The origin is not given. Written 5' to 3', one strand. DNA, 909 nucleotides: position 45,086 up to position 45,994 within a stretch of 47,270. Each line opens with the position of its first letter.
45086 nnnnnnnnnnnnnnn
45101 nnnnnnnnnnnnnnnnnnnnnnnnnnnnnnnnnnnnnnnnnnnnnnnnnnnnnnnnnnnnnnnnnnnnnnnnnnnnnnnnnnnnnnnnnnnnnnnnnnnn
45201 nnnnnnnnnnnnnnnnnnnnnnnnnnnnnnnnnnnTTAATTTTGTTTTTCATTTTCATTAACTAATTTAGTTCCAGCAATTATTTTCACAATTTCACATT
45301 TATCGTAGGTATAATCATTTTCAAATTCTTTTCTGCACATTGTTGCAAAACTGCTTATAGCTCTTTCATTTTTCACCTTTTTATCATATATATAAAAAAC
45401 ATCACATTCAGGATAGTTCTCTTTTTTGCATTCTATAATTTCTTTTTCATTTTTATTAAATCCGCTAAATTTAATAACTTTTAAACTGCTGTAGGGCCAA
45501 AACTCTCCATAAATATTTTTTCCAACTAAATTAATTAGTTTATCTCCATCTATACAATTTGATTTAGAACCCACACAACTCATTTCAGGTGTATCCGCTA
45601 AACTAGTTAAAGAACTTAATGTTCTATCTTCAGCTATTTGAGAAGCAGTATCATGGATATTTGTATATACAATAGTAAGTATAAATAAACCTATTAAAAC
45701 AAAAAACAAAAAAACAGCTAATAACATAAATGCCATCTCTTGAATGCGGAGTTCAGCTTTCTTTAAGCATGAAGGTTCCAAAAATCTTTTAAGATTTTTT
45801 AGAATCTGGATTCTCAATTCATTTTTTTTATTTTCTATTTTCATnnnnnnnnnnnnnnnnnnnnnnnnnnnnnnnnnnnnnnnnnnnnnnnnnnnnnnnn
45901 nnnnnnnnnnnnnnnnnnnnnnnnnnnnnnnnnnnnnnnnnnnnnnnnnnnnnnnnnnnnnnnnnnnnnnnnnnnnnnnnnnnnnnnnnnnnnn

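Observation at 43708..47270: Translationally coupled operon of four pilin-like, disulfide-rich proteins plus membrane/adhesin genes: candidate undescribed surface-appendage module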

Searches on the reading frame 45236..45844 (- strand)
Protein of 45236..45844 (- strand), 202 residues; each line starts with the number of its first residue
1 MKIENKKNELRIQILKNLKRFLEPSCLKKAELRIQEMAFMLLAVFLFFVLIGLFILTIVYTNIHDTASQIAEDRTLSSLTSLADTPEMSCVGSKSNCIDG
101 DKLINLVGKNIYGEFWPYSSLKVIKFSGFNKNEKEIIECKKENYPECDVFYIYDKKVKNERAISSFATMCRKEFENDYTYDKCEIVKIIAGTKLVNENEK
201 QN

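Call 5: search_protein_families(library=pfam, max_evalue=1, proteins=[window:45236-45844:-])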
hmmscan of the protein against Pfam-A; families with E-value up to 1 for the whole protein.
window:45236-45844:- (202 aa): 2 families
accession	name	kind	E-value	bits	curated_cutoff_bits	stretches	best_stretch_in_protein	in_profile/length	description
PF00335.26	Tetraspanin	-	0.41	10.7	32.1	1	37-189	77-204/225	Tetraspanin family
PF06143.16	Baculo_11_kDa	-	0.83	9.7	28.4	0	40-70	38-68/84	Baculovirus 11 kDa family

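Call 6: search_protein_families(library=ncbifam, max_evalue=1, proteins=[window:45236-45844:-])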
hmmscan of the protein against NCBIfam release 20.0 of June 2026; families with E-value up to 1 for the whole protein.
window:45236-45844:- (202 aa): 2 families
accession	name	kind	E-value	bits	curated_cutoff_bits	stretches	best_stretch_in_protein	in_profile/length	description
NF009145.0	PRK12496.1-2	equivalog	0.013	15.2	223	1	165-186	134-155/167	hypothetical protein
TIGR02976.1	phageshock_pspB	equivalog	0.17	12.2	51.7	1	37-83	3-51/75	envelope stress response membrane protein PspB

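Call 84: search_protein_families(library=phrogs, max_evalue=0.01, proteins=[window:45236-45844:-])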
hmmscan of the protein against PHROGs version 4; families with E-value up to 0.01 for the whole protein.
window:45236-45844:- (202 aa): 0 families
